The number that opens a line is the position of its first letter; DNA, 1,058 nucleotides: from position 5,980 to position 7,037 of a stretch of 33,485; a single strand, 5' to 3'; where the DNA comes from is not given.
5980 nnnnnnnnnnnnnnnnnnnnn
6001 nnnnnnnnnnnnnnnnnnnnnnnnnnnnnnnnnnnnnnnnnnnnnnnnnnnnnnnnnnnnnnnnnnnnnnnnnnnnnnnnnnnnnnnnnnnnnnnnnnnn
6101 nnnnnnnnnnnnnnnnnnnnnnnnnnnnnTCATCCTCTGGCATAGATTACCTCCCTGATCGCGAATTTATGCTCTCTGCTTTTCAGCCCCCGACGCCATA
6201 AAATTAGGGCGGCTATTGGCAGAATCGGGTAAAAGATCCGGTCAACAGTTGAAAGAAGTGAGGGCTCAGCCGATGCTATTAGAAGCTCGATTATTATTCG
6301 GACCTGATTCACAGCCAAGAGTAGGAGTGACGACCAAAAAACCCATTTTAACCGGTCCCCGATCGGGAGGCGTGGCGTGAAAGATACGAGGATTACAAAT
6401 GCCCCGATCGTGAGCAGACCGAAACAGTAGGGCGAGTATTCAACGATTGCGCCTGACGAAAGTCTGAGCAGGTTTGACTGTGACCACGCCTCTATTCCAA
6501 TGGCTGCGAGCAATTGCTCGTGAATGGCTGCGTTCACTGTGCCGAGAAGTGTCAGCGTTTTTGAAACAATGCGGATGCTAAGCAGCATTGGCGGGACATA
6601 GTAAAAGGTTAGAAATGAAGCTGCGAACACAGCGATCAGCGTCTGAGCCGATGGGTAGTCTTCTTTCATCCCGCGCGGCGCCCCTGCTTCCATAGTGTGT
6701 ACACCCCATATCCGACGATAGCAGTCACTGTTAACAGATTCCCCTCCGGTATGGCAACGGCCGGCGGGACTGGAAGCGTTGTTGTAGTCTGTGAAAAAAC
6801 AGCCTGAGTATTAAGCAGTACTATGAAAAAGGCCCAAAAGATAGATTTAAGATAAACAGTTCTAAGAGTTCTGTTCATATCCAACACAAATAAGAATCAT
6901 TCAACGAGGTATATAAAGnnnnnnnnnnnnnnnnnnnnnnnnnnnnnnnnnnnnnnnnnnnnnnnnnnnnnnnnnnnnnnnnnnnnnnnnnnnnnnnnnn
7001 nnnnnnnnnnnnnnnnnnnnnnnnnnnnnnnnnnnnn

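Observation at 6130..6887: Dedicated pair: a 73-aa precursor that is almost only signal peptide plus a PEP-CTERM-like tail, coupled to a miniature exosortase/archaeosortase-like protein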

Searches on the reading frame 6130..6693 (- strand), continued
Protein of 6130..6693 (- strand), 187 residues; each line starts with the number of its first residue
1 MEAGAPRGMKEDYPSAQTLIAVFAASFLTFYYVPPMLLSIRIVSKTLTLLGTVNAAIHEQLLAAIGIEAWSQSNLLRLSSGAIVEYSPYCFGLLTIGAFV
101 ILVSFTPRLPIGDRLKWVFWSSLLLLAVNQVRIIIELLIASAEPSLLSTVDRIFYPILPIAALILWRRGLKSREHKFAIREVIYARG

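Call 50: fold_search(model_id=the predicted structure, library=pdb)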
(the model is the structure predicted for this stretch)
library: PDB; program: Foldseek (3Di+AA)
matches with E <= 10: 135; with E <= 0.001: 0
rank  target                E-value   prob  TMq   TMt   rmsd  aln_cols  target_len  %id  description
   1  2bl2_A                5.5e-01  0.13  0.23  0.25   8.5       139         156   14  The membrane rotor of the V-type ATPase from Enterococcus hirae (released 2005-04-05)
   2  5tj5_M                8.3e-01  0.23  0.31  0.35   7.1       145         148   14  Atomic model for the membrane-embedded motor of a eukaryotic V-ATPase (released 2016-10-26)
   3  5tj5_G                8.9e-01  0.21  0.31  0.35   7.1       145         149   14  Atomic model for the membrane-embedded motor of a eukaryotic V-ATPase (released 2016-10-26)
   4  5tj5_F                8.9e-01  0.21  0.31  0.35   7.1       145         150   14  Atomic model for the membrane-embedded motor of a eukaryotic V-ATPase (released 2016-10-26)
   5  9ngo_I                1.0e+00  0.18  0.11  0.11   8.8        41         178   22  CRYO-EM STRUCTURE OF HUMAN U7 SNRNP WITH METHYLATED noncleavable H2A* SUBSTRATE PRE-MRNA (FOCUS MAP) (released 2026-01-21)
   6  6wlw_0                1.1e+00  0.08  0.23  0.20  23.2       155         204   15  The Vo region of human V-ATPase in state 1 (focused refinement) (released 2020-11-11)
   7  5dwk_B                1.5e+00  0.30  0.27  0.39   5.3        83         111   18  Diacylglycerol Kinase solved by multi crystal multi orientation native SAD (released 2016-03-23)
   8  6a4l_B                1.5e+00  0.13  0.23  0.22   7.8        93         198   13  AcrR from Mycobacterium tuberculosis (released 2019-06-26)
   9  4xuh_B                1.6e+00  0.02  0.14  0.11  20.4       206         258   13  PPARgamma ligand binding domain in complex with sulindac sulfide (released 2016-07-27)
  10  7zlt_B                1.9e+00  0.06  0.15  0.09   8.7       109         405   17  Crystal structure of CYP125 from Mycobacterium tuberculosis in complex with an inhibitor (released 2023-05-10)
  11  9a6h_B                1.9e+00  0.06  0.20  0.10  14.6       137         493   24  Integrative model of MRPA-MRPD by crosslinking MS and deep learning (released 2024-09-18)
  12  6c6l_C                2.2e+00  0.07  0.23  0.21  22.9       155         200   12  Yeast Vacuolar ATPase Vo in lipid nanodisc (released 2018-03-21)
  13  9cf8_0                2.2e+00  0.06  0.23  0.20  23.0       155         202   16  Cryo-EM structure of human kidney V-ATPase state 1 (released 2025-08-06)
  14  9nh6_I                2.3e+00  0.11  0.11  0.04   8.8        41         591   22  CRYO-EM STRUCTURE OF HUMAN U7 SNRNP WITH METHYLATED noncleavable H2A* SUBSTRATE PRE-MRNA (COMPOSITE MAP) (released 2026-01-21)
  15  2ddz_E                2.5e+00  0.35  0.20  0.19   4.4        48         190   21  Protein of Unknown Function from Pyrococcus horikoshi (released 2007-02-13)
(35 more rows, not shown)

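Call 67: find_related_loci(query=P0010, collection=genome_contigs, flank=5000)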
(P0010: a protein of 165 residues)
Query P0010 (165 aa) in genome_contigs; peptide patterns used: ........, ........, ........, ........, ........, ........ (x = any residue, [..] = any of these).
181 stretches matched a pattern, but none encodes a relative of the query by tblastn (E <= 1e-3).

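Call 68: find_related_loci(query=A5, collection=metagenome_contigs, flank=3000)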
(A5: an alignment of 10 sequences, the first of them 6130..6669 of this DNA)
Query A5 (179 aa) in metagenome_contigs; peptide patterns used: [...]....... (x = any residue, [..] = any of these).
54 stretches matched a pattern; 4 encode a relative of the query (tblastn E <= 1e-3); 4 distinct loci.
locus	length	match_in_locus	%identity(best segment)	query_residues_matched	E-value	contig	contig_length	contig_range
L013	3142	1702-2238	83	1-179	2e-100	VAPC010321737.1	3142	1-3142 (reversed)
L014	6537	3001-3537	74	1-179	3e-84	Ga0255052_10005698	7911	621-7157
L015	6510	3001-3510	53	6-179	6e-56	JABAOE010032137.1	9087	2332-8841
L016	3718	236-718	45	5-167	1e-37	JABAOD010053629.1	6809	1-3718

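Call 86: search_protein_families(library=ncbifam, alignment_id=A5, max_evalue=0.01)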
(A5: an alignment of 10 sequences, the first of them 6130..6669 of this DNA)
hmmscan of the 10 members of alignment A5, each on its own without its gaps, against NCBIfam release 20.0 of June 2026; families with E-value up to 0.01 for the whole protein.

A. member 1, window:6130-6669:- (179 aa): 3 families
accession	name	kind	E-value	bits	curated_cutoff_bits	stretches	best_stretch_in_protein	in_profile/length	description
NF046081.1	exosort_XrtX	exception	2.2e-05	24.4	170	1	34-144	28-140/168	exosortase X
TIGR04178.1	exo_archaeo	signature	0.00018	21.7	23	1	81-157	6-88/97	exosortase/archaeosortase family protein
NF033505.2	paceosortase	exception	0.0073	16.4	80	0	90-158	72-141/167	pacearchaeosortase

B. families by the number of members that match (of 10 scanned): 7 families
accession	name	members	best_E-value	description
TIGR04178.1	exo_archaeo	7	1.7e-06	exosortase/archaeosortase family protein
NF046081.1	exosort_XrtX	7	1e-05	exosortase X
NF033505.2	paceosortase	2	0.00041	pacearchaeosortase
TIGR04144.1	archaeo_VPXXXP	1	2.5e-05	archaeosortase B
TIGR02602.1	8TM_EpsH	1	0.0001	exosortase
TIGR04293.1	archaeo_artF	1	0.00015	archaeosortase family protein ArtF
NF033464.1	cyanoexo_CrtC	1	0.0078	cyanoexosortase C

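Call 87: search_protein_families(library=pfam, alignment_id=A5, max_evalue=1)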
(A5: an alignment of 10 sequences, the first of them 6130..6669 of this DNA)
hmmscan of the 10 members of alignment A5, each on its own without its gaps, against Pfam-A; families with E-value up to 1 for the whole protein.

A. member 1, window:6130-6669:- (179 aa): 0 families

B. families by the number of members that match (of 10 scanned): 2 families
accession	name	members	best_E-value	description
PF09721.15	Exosortase_EpsH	2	1e-05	Transmembrane exosortase (Exosortase_EpsH)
PF23778.1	Phage_holin_2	1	0.12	Putative phage holin family 2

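Call 93: find_encoding_contigs(protein=P0023, flank=3500, max_places=1)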
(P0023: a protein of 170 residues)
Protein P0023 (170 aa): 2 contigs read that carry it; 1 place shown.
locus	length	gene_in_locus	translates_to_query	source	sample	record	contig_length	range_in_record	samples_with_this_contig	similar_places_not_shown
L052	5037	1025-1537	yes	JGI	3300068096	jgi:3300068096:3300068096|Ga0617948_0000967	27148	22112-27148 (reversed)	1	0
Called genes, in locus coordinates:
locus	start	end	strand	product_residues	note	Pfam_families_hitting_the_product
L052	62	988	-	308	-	PF01047:MarR (faint), PF12802:MarR_2 (weak), PF24034:DUF7343, PF25213:HVO_A0261_N (faint)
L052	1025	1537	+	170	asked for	PF09721:Exosortase_EpsH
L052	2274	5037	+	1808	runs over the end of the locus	PF04108:ATG17_like (faint), PF04513:Baculo_PEP_C (faint), PF05531:NPV_P10 (faint)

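Call 94: find_encoding_contigs(protein=P0017, flank=3500, max_places=1)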
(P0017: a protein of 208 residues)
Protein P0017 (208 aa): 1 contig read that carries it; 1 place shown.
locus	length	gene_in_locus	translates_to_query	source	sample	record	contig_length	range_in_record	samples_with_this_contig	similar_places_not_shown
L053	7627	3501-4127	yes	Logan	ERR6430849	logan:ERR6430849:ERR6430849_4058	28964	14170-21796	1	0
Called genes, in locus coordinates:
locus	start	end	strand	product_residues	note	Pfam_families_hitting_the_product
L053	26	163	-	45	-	-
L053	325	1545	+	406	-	PF01734:Patatin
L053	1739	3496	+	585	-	PF00082:Peptidase_S8, PF02369:Big_1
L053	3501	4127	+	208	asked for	PF09721:Exosortase_EpsH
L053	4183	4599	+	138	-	-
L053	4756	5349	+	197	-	-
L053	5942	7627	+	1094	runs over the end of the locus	PF02012:BNR (faint), PF13088:BNR_2 (faint), PF15902:Sortilin-Vps10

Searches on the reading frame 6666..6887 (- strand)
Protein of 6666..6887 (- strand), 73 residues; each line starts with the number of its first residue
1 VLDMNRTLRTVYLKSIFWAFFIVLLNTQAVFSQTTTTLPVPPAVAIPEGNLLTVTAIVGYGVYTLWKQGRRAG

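Call 3: search_protein_families(library=ncbifam, proteins=[window:6666-6887:-], max_evalue=10)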
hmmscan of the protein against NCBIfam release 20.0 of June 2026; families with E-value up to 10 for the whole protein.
window:6666-6887:- (73 aa): 0 families

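Call 4: search_protein_families(library=pfam, proteins=[window:6666-6887:-], max_evalue=10)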
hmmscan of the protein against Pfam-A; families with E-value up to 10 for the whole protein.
window:6666-6887:- (73 aa): 0 families

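Call 33: find_homologous_proteins(query=A3, max_evalue=10)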
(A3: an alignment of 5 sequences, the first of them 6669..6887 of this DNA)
Query A3 (5 sequences) (73 aa, profile of the alignment): 15 proteins with E <= 10 among 785 candidates.
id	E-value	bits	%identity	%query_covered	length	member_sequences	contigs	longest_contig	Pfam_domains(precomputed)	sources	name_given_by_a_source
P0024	5.3e-30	121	57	38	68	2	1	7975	-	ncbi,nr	ncbi:MAG: hypothetical protein D6733_05265 [Methanobacteriota archaeon]|nr:MAG: hypothetical protein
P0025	1.2e-29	120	65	89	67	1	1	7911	-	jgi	-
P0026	1.2e-29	120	71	89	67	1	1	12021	-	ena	-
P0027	4.3e-29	118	99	96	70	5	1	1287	-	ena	-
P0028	3.6e-28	115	82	89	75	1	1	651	-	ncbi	-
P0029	7.8e-28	114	45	79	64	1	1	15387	-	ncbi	-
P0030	1.5e-27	113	44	90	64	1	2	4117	-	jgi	jgi:hypothetical protein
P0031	4.6e-25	105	42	85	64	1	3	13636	-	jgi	jgi:hypothetical protein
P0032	1.1e-23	101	60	34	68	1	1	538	-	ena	-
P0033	1.9e-21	94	54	33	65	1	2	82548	-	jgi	jgi:hypothetical protein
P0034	2.2e-17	81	46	93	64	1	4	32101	-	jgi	jgi:hypothetical protein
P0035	2.3e-15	74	42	88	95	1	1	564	-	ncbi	-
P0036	9.4e-15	72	39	88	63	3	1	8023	-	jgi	jgi:hypothetical protein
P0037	2.9e-14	71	58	45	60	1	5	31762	-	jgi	jgi:hypothetical protein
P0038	1.0e-9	56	45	62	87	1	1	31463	-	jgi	jgi:hypothetical protein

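Call 35: find_encoding_contigs(protein=P0033, flank=8000, max_places=2)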
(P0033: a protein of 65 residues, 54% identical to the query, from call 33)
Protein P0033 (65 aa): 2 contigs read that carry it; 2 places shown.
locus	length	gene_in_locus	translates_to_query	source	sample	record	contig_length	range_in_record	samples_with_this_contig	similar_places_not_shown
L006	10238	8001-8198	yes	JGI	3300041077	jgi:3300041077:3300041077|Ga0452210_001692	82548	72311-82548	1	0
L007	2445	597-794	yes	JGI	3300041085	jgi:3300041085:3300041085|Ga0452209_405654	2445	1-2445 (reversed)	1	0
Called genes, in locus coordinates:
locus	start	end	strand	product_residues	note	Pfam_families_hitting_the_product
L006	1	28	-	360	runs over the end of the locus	PF01264:Chorismate_synt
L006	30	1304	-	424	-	PF00275:EPSP_synthase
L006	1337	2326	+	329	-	PF26233:NicX, PF02073:Peptidase_M29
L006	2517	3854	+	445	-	PF05201:GlutR_N, PF01488:Shikimate_DH, PF00745:GlutR_dimer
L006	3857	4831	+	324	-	PF00490:ALAD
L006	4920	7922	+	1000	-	PF01411:tRNA-synt_2c, PF07973:tRNA_SAD, PF02272:DHHA1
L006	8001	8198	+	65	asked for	-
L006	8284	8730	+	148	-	PF09721:Exosortase_EpsH (weak)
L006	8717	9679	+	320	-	-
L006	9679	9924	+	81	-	-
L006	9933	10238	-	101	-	?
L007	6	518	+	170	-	PF02272:DHHA1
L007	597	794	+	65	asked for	-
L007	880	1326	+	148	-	PF09721:Exosortase_EpsH (weak)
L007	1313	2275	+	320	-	-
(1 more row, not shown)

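Call 36: find_encoding_contigs(protein=P0038, flank=8000, max_places=2)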
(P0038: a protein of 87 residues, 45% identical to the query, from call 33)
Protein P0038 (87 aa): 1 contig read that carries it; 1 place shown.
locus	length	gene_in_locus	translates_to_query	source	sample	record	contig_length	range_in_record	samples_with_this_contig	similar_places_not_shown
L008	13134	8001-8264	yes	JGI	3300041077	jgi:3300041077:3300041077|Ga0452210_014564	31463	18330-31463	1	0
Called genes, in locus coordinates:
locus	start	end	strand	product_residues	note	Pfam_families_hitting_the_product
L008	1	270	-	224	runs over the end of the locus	PF00121:TIM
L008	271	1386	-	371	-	PF01950:FBPase_3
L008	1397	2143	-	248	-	PF00175:NAD_binding_1 (faint)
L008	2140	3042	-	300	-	PF01180:DHO_dh, PF01207:Dus (weak), PF03060:NMO (faint)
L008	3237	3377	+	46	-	-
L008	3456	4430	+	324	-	PF07521:RMMBL (weak)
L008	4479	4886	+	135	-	PF01886:DUF61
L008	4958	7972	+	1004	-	PF01411:tRNA-synt_2c, PF07973:tRNA_SAD, PF02272:DHHA1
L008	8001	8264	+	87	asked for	-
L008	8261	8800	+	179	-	-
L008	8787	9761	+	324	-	-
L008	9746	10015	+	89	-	-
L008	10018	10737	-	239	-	PF02568:ThiI (faint), PF06508:QueC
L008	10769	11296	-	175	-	-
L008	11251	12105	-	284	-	PF02163:Peptidase_M50 (weak)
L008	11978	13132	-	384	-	?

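Call 43: find_encoding_contigs(protein=P0037, flank=6000, max_places=2)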
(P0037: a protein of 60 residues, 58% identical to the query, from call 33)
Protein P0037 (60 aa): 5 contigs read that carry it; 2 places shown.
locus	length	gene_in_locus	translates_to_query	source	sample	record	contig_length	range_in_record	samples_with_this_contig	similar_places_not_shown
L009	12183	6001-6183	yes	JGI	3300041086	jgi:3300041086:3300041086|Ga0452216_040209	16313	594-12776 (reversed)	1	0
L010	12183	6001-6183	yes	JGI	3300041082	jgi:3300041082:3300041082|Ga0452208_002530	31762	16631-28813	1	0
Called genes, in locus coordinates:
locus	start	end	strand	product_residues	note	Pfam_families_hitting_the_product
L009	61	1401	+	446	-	PF05201:GlutR_N, PF01488:Shikimate_DH, PF03807:F420_oxidored (faint), PF00745:GlutR_dimer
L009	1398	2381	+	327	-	PF00490:ALAD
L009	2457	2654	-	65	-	PF00313:CSD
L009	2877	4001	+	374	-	PF01411:tRNA-synt_2c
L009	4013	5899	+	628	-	PF01411:tRNA-synt_2c, PF07973:tRNA_SAD, PF02272:DHHA1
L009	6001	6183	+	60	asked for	-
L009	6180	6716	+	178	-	-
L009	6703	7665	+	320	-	-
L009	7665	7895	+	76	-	-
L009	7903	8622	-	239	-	PF02568:ThiI (faint), PF06508:QueC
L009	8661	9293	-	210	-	-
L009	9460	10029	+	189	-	PF13404:HTH_AsnC-type, PF13412:HTH_24, PF01037:AsnC_trans_reg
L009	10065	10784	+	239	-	PF00731:AIRC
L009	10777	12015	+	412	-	-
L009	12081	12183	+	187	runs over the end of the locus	PF01381:HTH_3, PF12844:HTH_19 (weak), PF13560:HTH_31, PF00571:CBS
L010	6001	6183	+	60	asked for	-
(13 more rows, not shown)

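Call 44: find_encoding_contigs(protein=P0034, flank=6000, max_places=2)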
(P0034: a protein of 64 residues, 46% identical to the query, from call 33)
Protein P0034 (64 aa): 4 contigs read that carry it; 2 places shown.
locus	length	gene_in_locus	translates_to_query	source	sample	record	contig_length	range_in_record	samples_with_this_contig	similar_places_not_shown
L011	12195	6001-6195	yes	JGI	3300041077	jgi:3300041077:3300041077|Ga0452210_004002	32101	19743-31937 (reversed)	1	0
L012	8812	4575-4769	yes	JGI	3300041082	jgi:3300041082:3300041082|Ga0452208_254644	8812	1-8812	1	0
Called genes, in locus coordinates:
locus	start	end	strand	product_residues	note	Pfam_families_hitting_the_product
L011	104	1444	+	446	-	PF05201:GlutR_N, PF01488:Shikimate_DH, PF03807:F420_oxidored (weak), PF00745:GlutR_dimer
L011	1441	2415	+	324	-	PF00490:ALAD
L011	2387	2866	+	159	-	PF00254:FKBP_C, PF22199:FKBP26_IF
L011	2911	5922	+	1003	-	PF01411:tRNA-synt_2c, PF07973:tRNA_SAD, PF02272:DHHA1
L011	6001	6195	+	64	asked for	-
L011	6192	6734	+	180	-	PF09721:Exosortase_EpsH (weak)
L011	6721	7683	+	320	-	-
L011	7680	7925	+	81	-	-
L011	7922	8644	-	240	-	PF02568:ThiI (faint), PF06508:QueC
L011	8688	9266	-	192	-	-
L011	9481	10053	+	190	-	PF01978:TrmB (weak), PF13404:HTH_AsnC-type, PF13412:HTH_24, PF09339:HTH_IclR (weak), PF13384:HTH_23 (faint), PF01037:AsnC_trans_reg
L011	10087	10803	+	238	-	PF00731:AIRC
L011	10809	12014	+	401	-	PF13240:Zn_Ribbon_1 (faint)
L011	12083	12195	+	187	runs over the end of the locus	PF01381:HTH_3, PF12844:HTH_19, PF13560:HTH_31, PF00571:CBS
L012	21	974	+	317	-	PF00490:ALAD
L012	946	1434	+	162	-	PF00254:FKBP_C, PF22199:FKBP26_IF (weak)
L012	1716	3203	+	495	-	PF01411:tRNA-synt_2c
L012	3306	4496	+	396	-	-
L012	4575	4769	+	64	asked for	-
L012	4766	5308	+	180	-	PF09721:Exosortase_EpsH (weak)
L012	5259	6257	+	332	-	-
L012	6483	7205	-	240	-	PF02568:ThiI (faint), PF06508:QueC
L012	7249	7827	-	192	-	-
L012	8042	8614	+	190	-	PF01978:TrmB (weak), PF13404:HTH_AsnC-type, PF13412:HTH_24, PF09339:HTH_IclR (weak), PF13384:HTH_23 (faint), PF01037:AsnC_trans_reg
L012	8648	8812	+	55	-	?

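Call 58: find_related_loci(query=A3, collection=genome_contigs, flank=4000)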
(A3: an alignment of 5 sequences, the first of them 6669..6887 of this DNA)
Query A3 (73 aa) in genome_contigs; peptide patterns used: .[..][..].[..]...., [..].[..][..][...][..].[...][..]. (x = any residue, [..] = any of these).
89 stretches matched a pattern, but none encodes a relative of the query by tblastn (E <= 1e-3).

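Call 61: search_protein_families(library=ncbifam, proteins=[L008:8787-9758:+, L008:9746-10012:+, L011:6001-6192:+, L008:8001-8261:+], max_evalue=1)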
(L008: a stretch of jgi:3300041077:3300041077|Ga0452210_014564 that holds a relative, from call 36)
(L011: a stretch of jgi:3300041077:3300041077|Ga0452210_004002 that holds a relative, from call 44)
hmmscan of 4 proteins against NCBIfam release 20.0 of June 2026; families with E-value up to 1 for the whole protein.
L008:8787-9758:+ (324 aa): 1 family
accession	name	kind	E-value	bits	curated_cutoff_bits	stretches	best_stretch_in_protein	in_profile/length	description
NF008515.0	PRK11436.1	equivalog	0.047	14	136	1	112-138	22-48/71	biofilm-dependent modulation protein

L008:9746-10012:+ (89 aa): 4 families
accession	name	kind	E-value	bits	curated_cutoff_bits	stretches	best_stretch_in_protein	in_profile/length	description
TIGR04205.1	classIII_w_PIP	hypoth_equivalog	0.013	15.5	65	1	20-50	2-32/67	class III signal peptide domain-containing protein, archaeosortase D/PIP-CTERM system-associated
NF038309.1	HisXaaSer_A3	equivalog_domain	0.024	14.4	65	1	7-41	4-39/81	His-Xaa-Ser repeat protein HxsA3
TIGR00048.1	rRNA_mod_RlmN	equivalog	0.031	13.2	290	1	5-32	241-268/355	dual-specificity RNA methyltransferase RlmN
NF011927.0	PRK15398.1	subfamily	0.052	12.2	403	1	3-66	8-73/465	aldehyde dehydrogenase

L011:6001-6192:+ (64 aa): 1 family
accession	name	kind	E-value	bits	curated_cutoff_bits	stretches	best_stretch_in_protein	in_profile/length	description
NF009290.0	PRK12650.1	equivalog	0.23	9.3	980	1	31-56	235-260/966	DUF4040 family protein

L008:8001-8261:+ (87 aa): 0 families

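Call 66: search_protein_families(library=ncbifam, alignment_id=A9, max_evalue=10)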
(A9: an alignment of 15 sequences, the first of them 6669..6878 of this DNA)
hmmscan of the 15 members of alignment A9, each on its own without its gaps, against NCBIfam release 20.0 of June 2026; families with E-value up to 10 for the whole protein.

A. member 1, window:6669-6878:- (70 aa): 0 families

B. families by the number of members that match (of 15 scanned): 5 families
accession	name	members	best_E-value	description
TIGR03063.1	srtB_target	4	0.031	sortase B protein-sorting domain-containing protein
NF002593.0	PRK02251.1-2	1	0.05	cell division protein CrgA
NF040661.1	Osc7112_2153fam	1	0.064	Osc7112_2153 family protein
TIGR00870.1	trp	1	0.085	transient-receptor-potential calcium channel protein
NF009290.0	PRK12650.1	1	0.23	DUF4040 family protein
